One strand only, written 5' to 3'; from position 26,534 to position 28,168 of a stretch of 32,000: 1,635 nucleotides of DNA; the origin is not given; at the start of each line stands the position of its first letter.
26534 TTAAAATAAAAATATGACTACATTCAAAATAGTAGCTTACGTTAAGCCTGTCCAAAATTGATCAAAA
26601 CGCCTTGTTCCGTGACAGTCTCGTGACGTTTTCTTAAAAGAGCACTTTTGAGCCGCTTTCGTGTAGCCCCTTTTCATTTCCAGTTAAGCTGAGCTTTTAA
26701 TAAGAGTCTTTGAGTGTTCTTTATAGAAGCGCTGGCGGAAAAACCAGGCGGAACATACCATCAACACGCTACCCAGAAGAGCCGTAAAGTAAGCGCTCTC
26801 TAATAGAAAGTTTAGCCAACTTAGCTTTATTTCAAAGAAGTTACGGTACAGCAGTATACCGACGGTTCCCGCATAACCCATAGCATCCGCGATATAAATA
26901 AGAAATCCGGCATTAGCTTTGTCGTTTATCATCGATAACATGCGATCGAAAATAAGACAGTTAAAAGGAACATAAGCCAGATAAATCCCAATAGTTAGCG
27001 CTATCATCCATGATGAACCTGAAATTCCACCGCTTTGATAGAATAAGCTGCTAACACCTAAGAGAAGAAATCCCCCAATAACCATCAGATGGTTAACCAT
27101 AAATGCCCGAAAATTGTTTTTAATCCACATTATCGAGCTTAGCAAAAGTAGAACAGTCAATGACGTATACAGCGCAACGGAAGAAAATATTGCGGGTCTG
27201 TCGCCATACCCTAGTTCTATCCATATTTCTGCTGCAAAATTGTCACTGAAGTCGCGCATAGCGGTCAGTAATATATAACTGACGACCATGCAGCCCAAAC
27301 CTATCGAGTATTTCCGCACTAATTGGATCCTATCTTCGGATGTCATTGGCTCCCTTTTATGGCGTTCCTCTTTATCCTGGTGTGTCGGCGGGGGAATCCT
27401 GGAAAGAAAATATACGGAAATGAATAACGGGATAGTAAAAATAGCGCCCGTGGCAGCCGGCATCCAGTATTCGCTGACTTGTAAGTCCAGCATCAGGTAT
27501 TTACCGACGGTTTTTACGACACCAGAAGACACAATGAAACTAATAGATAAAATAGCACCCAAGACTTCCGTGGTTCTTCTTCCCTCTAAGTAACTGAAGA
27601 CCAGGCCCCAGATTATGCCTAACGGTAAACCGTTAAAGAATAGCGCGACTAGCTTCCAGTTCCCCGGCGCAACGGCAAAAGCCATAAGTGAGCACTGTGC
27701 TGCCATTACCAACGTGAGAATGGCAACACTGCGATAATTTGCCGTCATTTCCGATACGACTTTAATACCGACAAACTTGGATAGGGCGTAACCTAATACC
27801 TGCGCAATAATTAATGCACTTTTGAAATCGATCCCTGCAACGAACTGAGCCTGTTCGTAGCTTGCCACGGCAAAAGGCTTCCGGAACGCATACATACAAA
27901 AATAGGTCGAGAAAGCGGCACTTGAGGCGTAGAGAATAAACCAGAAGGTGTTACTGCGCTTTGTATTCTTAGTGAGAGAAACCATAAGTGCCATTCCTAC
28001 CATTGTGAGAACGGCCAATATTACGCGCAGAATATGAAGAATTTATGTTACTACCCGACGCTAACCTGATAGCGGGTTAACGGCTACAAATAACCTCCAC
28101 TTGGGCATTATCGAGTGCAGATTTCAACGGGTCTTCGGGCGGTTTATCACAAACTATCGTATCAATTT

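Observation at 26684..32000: DeoR regulator + MFS-like transporter divergent from a TonB receptor + Tat-secreted phospholipase C: candidate phospholipid head-group / organophosphate scavenging system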

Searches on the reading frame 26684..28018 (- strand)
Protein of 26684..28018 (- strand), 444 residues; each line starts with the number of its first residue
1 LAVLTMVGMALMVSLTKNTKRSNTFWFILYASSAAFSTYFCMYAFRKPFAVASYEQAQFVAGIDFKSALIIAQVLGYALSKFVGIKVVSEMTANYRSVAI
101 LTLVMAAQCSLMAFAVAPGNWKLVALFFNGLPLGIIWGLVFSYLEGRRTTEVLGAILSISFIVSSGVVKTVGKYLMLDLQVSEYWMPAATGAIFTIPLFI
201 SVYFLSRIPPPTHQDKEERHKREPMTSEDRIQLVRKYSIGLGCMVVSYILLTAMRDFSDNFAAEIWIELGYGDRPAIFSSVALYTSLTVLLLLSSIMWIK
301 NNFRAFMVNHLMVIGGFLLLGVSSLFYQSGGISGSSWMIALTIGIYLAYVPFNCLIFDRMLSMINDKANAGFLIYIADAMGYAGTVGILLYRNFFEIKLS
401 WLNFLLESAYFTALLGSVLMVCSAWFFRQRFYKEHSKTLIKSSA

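Call 8: search_protein_families(library=pfam, proteins=[window:26684-28018:-], max_evalue=0.01)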
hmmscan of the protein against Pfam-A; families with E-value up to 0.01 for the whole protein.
window:26684-28018:- (444 aa): 1 family
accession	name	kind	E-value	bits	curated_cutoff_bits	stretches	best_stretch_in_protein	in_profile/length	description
PF18943.6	DUF5690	-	1.5e-156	521.6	25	1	48-430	1-382/382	Family of unknown function (DUF5690)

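Call 9: search_protein_families(library=ncbifam, proteins=[window:26684-28018:-], max_evalue=0.001)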
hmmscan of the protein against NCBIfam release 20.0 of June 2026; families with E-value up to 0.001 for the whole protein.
window:26684-28018:- (444 aa): 0 families

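Call 13: find_homologous_proteins(query=window:26684-28018:-, max_evalue=0.00001)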
Query window:26684-28018:- (444 aa): 6745 proteins with E <= 0.00001 among 8000 candidates; the best 120 are listed.
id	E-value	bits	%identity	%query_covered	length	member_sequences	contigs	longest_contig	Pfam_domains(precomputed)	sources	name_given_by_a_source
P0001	1.5e-278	941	99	98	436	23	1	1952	PF18943.7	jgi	-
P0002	1.7e-250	849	89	98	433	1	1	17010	PF18943.7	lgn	-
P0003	8.6e-200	682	97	72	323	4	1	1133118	PF18943.7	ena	-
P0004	3.3e-195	667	70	96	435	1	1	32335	PF18943.7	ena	-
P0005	5.6e-194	663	69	97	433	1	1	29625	PF18943.7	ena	-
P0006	6.5e-193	659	69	97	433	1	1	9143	PF18943.7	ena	-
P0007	6.4e-175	600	65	95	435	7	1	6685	PF18943.7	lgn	-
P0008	2.1e-174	598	63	96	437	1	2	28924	PF18943.7,PF07690.22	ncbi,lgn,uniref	ncbi:DUF5690 family protein [Paraglaciecola sp.]|uniref:DUF5690 family protein n=1 Tax=Paraglaciecol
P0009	1.3e-173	596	62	94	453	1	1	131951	PF18943.7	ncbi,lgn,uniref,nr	ncbi:DUF5690 family protein [Paraglaciecola hydrolytica]|uniref:MFS transporter n=1 Tax=Paraglacieco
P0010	3.0e-170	585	61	96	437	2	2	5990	PF18943.7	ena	-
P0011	1.0e-169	583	62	93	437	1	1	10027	PF18943.7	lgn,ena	-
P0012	1.0e-169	583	65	91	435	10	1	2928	PF18943.7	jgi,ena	-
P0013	3.1e-168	578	62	96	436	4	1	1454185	PF18943.7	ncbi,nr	ncbi:DUF5690 family protein [Bowmanella pacifica]|nr:DUF5690 family protein [Bowmanella pacifica]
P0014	5.2e-167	574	62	95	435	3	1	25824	PF18943.7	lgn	-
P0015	6.6e-166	570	61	94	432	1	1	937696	PF18943.7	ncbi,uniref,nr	ncbi:DUF5690 family protein [Thalassomonas actiniarum]|uniref:MFS transporter n=1 Tax=Thalassomonas 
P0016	1.3e-165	570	61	94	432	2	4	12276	PF18943.7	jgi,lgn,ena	-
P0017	5.6e-165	567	61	95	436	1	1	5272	PF18943.7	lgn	-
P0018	4.0e-164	565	61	93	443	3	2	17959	PF18943.7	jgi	-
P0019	1.8e-163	562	61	93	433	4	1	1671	PF18943.7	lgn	-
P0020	2.8e-163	562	60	93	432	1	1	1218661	PF18943.7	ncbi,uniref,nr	ncbi:hypothetical protein SG34_031860 [Thalassomonas viridans]|uniref:MFS transporter n=1 Tax=Thalas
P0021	4.4e-163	561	61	94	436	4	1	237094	PF18943.7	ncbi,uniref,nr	ncbi:DUF5690 family protein [Bowmanella yangjiangensis]|uniref:MFS transporter n=1 Tax=Bowmanella ya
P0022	1.5e-162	559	59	96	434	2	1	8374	PF18943.7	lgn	-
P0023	5.6e-162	558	59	95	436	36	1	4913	PF18943.7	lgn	-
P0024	1.3e-161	556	60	93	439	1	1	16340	PF18943.7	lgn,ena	-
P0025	4.8e-161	554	59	93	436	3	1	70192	PF18943.7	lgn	-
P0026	1.3e-160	553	61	90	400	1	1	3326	PF18943.7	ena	-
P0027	7.4e-160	551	57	97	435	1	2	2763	PF18943.7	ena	-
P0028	2.1e-159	549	59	95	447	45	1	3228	PF18943.7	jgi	jgi:hypothetical protein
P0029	2.3e-159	549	62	91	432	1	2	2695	PF18943.7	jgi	jgi:hypothetical protein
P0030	3.5e-158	545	61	91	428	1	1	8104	PF18943.7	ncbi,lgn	-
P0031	5.8e-155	534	58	93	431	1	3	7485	PF18943.7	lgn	-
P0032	1.9e-153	529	57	94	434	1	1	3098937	PF18943.7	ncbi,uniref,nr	ncbi:DUF5690 family protein [Alteromonas gilva]|uniref:DUF5690 family protein n=1 Tax=Alteromonas gi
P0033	9.6e-153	527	57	94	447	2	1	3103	PF18943.7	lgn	-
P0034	9.6e-152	524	57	91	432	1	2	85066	PF18943.7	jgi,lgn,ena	-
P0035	1.5e-151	523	57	91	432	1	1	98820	PF18943.7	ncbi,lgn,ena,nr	nr:DUF5690 family protein [uncultured Steroidobacter sp.]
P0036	2.9e-151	522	57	93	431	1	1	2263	PF18943.7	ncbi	-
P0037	2.3e-150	519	56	91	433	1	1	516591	PF18943.7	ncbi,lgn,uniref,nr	ncbi:hypothetical protein JM946_24090 [Steroidobacter sp. S1-65]|uniref:MFS transporter n=1 Tax=Ster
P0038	4.1e-149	515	53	96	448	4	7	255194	PF18943.7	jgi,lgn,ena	-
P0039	1.3e-148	514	53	96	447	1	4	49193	PF18943.7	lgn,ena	-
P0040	5.1e-145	502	53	97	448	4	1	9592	PF18943.7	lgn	-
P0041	1.6e-144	500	52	97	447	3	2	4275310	PF18943.7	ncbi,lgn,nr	ncbi:hypothetical protein BI291_01515 [Thalassotalea sp. PP2-459]|nr:hypothetical protein BI291_0151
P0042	3.6e-144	499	52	98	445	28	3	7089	PF18943.7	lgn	-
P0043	7.2e-144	498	53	95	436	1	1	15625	PF18943.7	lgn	-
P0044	1.5e-143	497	53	94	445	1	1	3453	PF18943.7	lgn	-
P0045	6.3e-143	495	51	98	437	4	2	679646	PF18943.7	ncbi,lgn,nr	ncbi:DUF5690 family protein [Pseudoalteromonas ardens]|nr:DUF5690 family protein [Pseudoalteromonas 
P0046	1.6e-142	493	51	97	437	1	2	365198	PF18943.7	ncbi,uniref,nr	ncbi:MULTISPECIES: DUF5690 family protein [unclassified Pseudoalteromonas]|uniref:DUF5690 family pro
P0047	1.9e-142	493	50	97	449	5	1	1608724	PF18943.7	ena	-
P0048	2.4e-142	493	52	94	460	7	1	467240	PF18943.7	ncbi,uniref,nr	ncbi:DUF5690 family protein [Pseudoalteromonas sp. Of7M-16]|uniref:DUF5690 family protein n=1 Tax=Ps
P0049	4.9e-142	492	53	95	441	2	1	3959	PF18943.7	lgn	-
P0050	2.4e-141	490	50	96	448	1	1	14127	PF18943.7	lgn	-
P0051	2.7e-141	489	50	96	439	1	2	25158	PF18943.7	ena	-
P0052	6.7e-141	488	52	94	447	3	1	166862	PF18943.7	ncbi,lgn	ncbi:DUF5690 family protein [Colwelliaceae bacterium MEBiC 14330]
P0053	1.4e-140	487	52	95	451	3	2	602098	PF18943.7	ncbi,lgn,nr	ncbi:DUF5690 family protein [Thalassotalea marina]|nr:DUF5690 family protein [Thalassotalea marina]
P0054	5.5e-140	485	51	98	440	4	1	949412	PF18943.7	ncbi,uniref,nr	ncbi:DUF5690 family protein [Psychrobium sp. MM17-31]|uniref:DUF5690 family protein n=1 Tax=Psychrob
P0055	8.9e-140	484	56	93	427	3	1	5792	PF18943.7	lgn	-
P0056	1.5e-139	484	54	94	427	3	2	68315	PF18943.7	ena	-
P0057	3.8e-138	479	50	94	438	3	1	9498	PF18943.7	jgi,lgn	jgi:hypothetical protein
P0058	6.2e-138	478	51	95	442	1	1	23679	PF18943.7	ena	-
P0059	1.0e-137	478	50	93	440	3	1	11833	PF18943.7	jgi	jgi:hypothetical protein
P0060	7.4e-137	475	52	97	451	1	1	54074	PF18943.7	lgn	-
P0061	3.0e-136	473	55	93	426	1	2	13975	PF18943.7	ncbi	-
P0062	4.5e-136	472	51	94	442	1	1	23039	PF18943.7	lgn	-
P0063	7.1e-135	468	55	93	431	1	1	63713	PF18943.7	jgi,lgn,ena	-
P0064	9.1e-135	468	49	94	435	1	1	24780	PF18943.7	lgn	-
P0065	1.6e-134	467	52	95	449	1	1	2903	PF18943.7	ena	-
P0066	6.2e-134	465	53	92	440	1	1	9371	PF18943.7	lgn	-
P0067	1.2e-133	464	50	93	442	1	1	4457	PF18943.7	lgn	-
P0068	1.5e-133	464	51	95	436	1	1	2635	PF18943.7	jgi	jgi:hypothetical protein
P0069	6.4e-133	462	52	94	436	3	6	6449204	PF18943.7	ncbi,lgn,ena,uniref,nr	ncbi:hypothetical protein FM037_07400 [Shewanella psychropiezotolerans]|uniref:MFS transporter n=1 T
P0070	8.3e-133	461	51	94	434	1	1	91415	PF18943.7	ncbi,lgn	ncbi:MAG: DUF5690 family protein [Bacteroidota bacterium]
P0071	1.1e-132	461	52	89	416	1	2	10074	PF18943.7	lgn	-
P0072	1.7e-132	460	49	97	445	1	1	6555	PF18943.7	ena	-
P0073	2.2e-132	460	51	96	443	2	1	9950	PF18943.7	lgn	-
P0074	2.8e-132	460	50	94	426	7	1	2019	PF18943.7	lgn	-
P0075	3.9e-132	459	50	93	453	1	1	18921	PF18943.7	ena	-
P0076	3.9e-132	459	49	95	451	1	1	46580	PF18943.7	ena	-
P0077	4.3e-132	459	50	94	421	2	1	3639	PF18943.7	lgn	-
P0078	6.9e-132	458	51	95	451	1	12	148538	PF18943.7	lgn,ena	-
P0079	7.0e-132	458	51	97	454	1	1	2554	PF18943.7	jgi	-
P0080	8.7e-132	458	53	92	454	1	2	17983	PF18943.7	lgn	-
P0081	3.2e-131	456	52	91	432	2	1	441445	PF18943.7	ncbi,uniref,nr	ncbi:DUF5690 family protein [Ferrimonas aestuarii]|uniref:MFS transporter n=1 Tax=Ferrimonas aestuar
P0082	3.8e-131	456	51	93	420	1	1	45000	PF18943.7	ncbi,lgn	ncbi:MAG: DUF5690 family protein [Bacteroidota bacterium]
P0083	4.2e-131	456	50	94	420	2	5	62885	PF18943.7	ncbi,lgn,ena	-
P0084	4.3e-131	456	51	95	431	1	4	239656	PF18943.7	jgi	-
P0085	4.7e-131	456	51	95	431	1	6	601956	PF18943.7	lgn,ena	-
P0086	4.7e-131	456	51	95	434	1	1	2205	PF18943.7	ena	-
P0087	5.5e-131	455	50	98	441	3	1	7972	PF18943.7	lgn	-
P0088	6.3e-131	455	53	92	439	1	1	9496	PF18943.7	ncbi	-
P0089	7.7e-131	455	51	95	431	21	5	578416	PF18943.7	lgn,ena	-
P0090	1.2e-130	454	50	94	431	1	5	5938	PF18943.7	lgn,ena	-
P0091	1.5e-130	454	52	90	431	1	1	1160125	PF18943.7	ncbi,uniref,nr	ncbi:hypothetical protein EZV76_01395 [Flagellimonas alvinocaridis]|uniref:MFS transporter n=2 Tax=F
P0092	2.0e-130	454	51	95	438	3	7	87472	PF18943.7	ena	-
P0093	2.7e-130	453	49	94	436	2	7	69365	PF18943.7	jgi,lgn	jgi:hypothetical protein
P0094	3.0e-130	453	48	97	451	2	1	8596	PF18943.7,PF07690.22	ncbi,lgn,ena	-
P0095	4.1e-130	453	49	95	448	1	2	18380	PF18943.7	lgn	-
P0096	9.2e-130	451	49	99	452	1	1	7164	PF18943.7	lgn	-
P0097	9.8e-130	451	51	94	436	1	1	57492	PF18943.7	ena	-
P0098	9.8e-130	451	51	94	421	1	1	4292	PF18943.7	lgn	-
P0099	1.3e-129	451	51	95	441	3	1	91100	PF18943.7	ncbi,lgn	ncbi:MAG: DUF5690 family protein [Cyclobacteriaceae bacterium]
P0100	1.3e-129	451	48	95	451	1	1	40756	PF18943.7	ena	-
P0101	2.4e-129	450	50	95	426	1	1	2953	PF18943.7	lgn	-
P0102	3.1e-129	450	50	94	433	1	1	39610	PF18943.7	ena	-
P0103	3.3e-129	450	50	94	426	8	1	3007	PF18943.7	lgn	-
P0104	3.5e-129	449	50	94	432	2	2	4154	PF18943.7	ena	-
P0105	4.3e-129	449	51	91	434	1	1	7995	PF18943.7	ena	-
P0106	6.3e-129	449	50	95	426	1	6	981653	PF18943.7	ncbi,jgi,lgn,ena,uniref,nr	ncbi:MAG: DUF5690 family protein [Allomuricauda sp.]|jgi:MFS family permease|uniref:DUF5690 family p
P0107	6.4e-129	449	52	94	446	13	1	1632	PF18943.7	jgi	-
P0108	6.9e-129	449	50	94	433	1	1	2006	PF18943.7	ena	-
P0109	7.1e-129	448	50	95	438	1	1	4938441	PF18943.7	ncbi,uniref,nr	ncbi:DUF5690 family protein [Chondrinema litorale]|uniref:DUF5690 family protein n=1 Tax=Chondrinema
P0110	7.5e-129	448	50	95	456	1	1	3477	PF18943.7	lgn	-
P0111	8.6e-129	448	50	94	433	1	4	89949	PF18943.7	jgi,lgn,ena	-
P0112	9.6e-129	448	50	94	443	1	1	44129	PF18943.7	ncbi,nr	ncbi:MAG: DUF5690 family protein [Cytophagales bacterium]|nr:DUF5690 family protein [Cytophagales ba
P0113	1.8e-128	447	48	96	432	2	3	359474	PF18943.7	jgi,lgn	-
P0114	1.8e-128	447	51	95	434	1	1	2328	PF18943.7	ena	-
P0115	2.3e-128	447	50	96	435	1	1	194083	PF18943.7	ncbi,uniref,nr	ncbi:DUF5690 family protein [Fulvivirgaceae bacterium BMA10]|uniref:DUF5690 family protein n=1 Tax=S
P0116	2.6e-128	447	51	94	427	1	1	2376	PF18943.7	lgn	-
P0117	2.7e-128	447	47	99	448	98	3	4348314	PF18943.7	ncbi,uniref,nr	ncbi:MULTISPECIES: DUF5690 family protein [unclassified Pseudoalteromonas]|uniref:DUF5690 family pro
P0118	3.1e-128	446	51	94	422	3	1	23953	PF18943.7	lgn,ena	-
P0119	4.0e-128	446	50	96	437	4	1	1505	PF18943.7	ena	-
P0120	4.2e-128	446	50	94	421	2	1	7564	PF18943.7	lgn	-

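Call 14: find_encoding_contigs(protein=P0003, flank=10000, max_places=3)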
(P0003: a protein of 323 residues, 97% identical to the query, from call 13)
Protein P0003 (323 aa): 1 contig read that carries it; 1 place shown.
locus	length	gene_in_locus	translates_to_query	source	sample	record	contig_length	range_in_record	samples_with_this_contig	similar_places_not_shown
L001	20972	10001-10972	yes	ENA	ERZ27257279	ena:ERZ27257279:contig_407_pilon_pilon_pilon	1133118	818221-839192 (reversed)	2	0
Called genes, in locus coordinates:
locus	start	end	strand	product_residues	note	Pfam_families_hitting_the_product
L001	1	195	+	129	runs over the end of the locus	-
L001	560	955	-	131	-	-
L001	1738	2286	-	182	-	-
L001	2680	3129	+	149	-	PF03537:Glyco_hydro_114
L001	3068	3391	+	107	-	PF03537:Glyco_hydro_114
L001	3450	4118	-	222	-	PF00702:Hydrolase (weak), PF12710:HAD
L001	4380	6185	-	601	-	PF04185:Phosphoesterase, PF05506:PLipase_C_C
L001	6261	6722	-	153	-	PF00593:TonB_dep_Rec_b-barrel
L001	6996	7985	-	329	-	-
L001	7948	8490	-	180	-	PF07715:Plug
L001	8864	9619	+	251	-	PF08220:HTH_DeoR, PF08279:HTH_11, PF00455:DeoRC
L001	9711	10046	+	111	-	PF18943:DUF5690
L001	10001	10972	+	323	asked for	PF18943:DUF5690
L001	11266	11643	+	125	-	PF03773:ArsP_1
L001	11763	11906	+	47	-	-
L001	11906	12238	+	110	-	PF03773:ArsP_1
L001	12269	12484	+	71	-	-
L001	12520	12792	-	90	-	-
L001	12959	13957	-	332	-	PF01757:Acyl_transf_3 (weak), PF07786:HGSNAT_cat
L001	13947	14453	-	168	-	PF00593:TonB_dep_Rec_b-barrel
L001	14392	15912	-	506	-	PF07715:Plug, PF00593:TonB_dep_Rec_b-barrel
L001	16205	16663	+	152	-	PF00072:Response_reg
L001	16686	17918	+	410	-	PF00990:GGDEF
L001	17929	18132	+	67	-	PF00990:GGDEF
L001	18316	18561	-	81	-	-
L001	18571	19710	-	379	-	-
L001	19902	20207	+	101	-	PF01545:Cation_efflux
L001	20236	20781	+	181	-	PF01545:Cation_efflux, PF16916:ZT_dimer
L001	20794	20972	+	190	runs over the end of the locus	PF02798:GST_N (weak), PF13417:GST_N_3, PF13409:GST_N_2 (weak)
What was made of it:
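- On PlcH/PlcN-type phosphocholine-specific phospholipase C (NCBIfam TIGR03396): PF04185 and PF05506 both hit the 97%-relative L001 (call 14).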

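Call 15: find_encoding_contigs(protein=P0009, flank=10000, max_places=2)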
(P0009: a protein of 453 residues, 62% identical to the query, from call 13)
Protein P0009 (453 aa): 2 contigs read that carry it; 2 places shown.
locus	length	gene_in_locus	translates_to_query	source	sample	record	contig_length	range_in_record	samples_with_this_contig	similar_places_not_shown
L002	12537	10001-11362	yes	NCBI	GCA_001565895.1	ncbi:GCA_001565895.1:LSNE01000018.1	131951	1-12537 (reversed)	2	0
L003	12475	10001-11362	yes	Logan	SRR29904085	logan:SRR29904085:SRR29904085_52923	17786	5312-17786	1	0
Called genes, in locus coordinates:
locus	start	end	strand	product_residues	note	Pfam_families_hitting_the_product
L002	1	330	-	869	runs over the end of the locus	PF07715:Plug, PF00593:TonB_dep_Rec_b-barrel, PF14905:OMP_b-brl_3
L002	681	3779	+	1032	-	PF16656:Pur_ac_phosph_N (faint), PF00149:Metallophos, PF18911:PKD_4 (faint), PF22352:K319L-like_PKD (weak)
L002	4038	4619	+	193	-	-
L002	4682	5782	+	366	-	PF04955:HupE_UreJ, PF13795:HupE_UreJ_2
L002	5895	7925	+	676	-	PF07715:Plug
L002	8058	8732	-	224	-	PF12710:HAD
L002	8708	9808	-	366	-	PF00266:Aminotran_5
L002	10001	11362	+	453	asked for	PF18943:DUF5690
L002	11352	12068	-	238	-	PF00392:GntR, PF07702:UTRA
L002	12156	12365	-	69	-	-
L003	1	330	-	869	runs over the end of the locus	PF07715:Plug, PF00593:TonB_dep_Rec_b-barrel, PF14905:OMP_b-brl_3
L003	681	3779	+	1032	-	PF16656:Pur_ac_phosph_N (faint), PF00149:Metallophos, PF18911:PKD_4 (faint), PF22352:K319L-like_PKD (weak)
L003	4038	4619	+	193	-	-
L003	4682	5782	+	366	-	PF04955:HupE_UreJ, PF13795:HupE_UreJ_2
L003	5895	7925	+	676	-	PF07715:Plug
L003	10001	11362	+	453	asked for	PF18943:DUF5690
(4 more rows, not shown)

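Call 20: find_related_loci(query=A1, collection=genome_contigs, flank=10000)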
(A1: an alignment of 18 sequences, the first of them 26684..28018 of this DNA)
Query A1 (444 aa) in genome_contigs; peptide patterns used: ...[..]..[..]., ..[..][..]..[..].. (x = any residue, [..] = any of these).
600 stretches matched a pattern (row limit reached: there are more); 589 encode a relative of the query (tblastn E <= 1e-3); the best 80 are kept; 80 distinct loci.
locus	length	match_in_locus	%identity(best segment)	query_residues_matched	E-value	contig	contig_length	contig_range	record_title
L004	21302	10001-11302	53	11-441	2e-148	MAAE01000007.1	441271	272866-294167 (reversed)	Colwellia sp. 39_35_sub15_T18 BD02T18sub15_scaffold_0, whole genome shotgun sequence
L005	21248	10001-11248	52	14-430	7e-138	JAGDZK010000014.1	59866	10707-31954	MAG: Bermanella sp. isolate FR12gam3 FR12DL_contig_6426, whole genome shotgun sequence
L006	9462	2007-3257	49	15-430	2e-135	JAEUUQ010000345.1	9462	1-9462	MAG: Saprospiraceae bacterium isolate new MAG-359 k141_990811, whole genome shotgun sequence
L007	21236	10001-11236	49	20-430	9e-132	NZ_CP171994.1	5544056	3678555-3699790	Caulobacter sp. UC70_42 chromosome, complete genome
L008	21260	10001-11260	49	19-439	5e-131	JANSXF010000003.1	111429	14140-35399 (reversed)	MAG: Flavobacteriaceae bacterium isolate bin.18 k141_389780_length_111429_cov_13.7314, whole genome shotgun sequence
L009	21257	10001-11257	48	20-439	7e-131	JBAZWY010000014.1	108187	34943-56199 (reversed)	MAG: Lentimicrobiaceae bacterium isolate SO_2017_GW1_43 NODE_1251_length_108187_cov_4.746687_OW334_2017, whole genome sh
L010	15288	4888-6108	50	20-427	1e-130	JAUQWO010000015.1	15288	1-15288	MAG: Bacteroidota bacterium isolate BIN5 contig_38455, whole genome shotgun sequence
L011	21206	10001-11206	49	27-427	1e-130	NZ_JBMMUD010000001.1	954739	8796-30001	Pseudoalteromonas sp. SS15 contig1, whole genome shotgun sequence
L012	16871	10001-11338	48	4-444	8e-130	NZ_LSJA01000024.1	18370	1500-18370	Caulobacter sp. CCH9-E1 CCH9-E1_contig25, whole genome shotgun sequence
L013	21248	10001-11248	48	15-431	8e-130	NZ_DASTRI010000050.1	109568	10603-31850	MAG: Chitinophaga sp. isolate SMAG_U2248 k141_1277468, whole genome shotgun sequence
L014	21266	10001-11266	48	11-430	5e-130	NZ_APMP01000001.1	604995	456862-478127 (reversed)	Caulobacter vibrioides OR37 OR37_contig00001, whole genome shotgun sequence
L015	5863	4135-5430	46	12-441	7e-130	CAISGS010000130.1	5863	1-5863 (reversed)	MAG: uncultured Caulobacteraceae bacterium isolate Ja1-D2_bin-0198 genome assembly, contig: bin-0198:130/597, whole geno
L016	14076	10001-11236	47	27-443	2e-129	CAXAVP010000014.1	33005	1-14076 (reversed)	MAG TPA_asm: uncultured Arenibacter sp. isolate ERR2752157_metabat2_76 genome assembly, contig: ERZ2772491.1047, whole g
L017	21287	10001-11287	44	15-444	2e-129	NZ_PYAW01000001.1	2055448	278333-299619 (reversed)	Chitinophaga niastensis strain DSM 24859 Ga0180968_101, whole genome shotgun sequence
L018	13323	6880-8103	48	27-436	3e-129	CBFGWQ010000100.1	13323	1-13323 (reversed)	MAG TPA_asm: uncultured Arenibacter sp. isolate SRR17295757_metabat2_54 genome assembly, contig: ERZ23398518.5292, whole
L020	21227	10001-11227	49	20-427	9e-129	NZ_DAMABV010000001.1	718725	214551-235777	MAG: Phenylobacterium sp. isolate CTOTU47976 NODE_2_length_718725_cov_26.784403, whole genome shotgun sequence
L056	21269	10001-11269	43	14-437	6e-123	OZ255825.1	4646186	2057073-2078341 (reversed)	MAG: Ilyomonas sp. isolate 1cc465c8-f2b6-4024-b263-243e87c16243 genome assembly, chromosome: 1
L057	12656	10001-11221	48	20-427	4e-123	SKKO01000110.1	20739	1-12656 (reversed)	MAG: Balneolaceae bacterium isolate CSSed162cmA_161 CSSed16-2cmA-5261, whole genome shotgun sequence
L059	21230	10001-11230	46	23-433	4e-123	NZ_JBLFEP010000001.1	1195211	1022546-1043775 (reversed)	Maribacter sp. 2307UL18-2 2307UL18-2_1, whole genome shotgun sequence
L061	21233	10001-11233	47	27-438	1e-122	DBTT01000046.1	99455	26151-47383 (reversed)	MAG TPA_asm: Bacteroidales bacterium UBA1309 UBA1309_contig_288, whole genome shotgun sequence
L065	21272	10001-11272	46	11-435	2e-122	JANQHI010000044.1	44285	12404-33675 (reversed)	MAG: Prolixibacteraceae bacterium isolate PL23b_bin.91 k99_3302230, whole genome shotgun sequence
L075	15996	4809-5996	50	20-416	3e-121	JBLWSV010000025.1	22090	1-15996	MAG: Allomuricauda sp. isolate EA02-02 A02.021.metabat.3RE.5K@25, whole genome shotgun sequence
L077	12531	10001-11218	49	34-439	2e-121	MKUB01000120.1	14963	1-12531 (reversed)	MAG: Sphingomonadales bacterium 63-6 scnpilot_p_inoc_scaffold_3941, whole genome shotgun sequence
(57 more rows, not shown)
